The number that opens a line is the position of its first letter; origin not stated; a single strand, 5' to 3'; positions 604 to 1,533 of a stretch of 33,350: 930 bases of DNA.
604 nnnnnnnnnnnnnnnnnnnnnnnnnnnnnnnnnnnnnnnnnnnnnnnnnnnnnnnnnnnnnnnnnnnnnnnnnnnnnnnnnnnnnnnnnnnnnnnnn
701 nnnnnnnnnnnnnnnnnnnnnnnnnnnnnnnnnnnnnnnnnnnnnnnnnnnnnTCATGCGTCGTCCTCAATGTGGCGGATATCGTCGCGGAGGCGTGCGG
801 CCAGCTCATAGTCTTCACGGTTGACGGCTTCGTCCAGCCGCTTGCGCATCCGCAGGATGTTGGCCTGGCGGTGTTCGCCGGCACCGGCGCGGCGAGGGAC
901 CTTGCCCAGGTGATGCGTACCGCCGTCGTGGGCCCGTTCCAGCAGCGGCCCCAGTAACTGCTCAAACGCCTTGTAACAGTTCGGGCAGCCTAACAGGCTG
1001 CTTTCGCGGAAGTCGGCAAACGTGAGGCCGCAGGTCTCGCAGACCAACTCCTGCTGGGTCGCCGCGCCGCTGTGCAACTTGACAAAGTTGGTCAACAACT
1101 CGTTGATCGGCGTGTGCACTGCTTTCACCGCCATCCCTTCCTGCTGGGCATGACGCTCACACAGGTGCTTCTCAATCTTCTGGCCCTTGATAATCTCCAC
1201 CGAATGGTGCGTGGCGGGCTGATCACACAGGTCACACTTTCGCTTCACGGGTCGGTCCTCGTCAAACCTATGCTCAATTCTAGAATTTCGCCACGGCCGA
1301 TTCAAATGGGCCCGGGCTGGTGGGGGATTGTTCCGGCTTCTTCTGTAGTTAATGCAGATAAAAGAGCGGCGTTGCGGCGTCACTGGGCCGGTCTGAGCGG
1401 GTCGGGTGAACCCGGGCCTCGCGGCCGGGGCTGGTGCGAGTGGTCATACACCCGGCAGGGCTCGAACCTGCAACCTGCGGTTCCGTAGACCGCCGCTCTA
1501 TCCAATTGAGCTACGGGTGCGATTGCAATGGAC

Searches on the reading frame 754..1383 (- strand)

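Call 11: search_protein_families(library=pfam, proteins=[window:754-1383:-], max_evalue=0.001)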
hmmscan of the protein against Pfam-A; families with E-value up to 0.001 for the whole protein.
window:754-1383:- (209 aa): 1 family
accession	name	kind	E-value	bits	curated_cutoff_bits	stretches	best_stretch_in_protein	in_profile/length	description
PF02151.25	UVR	-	4.7e-08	33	21.5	1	176-207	4-35/36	UvrB/uvrC motif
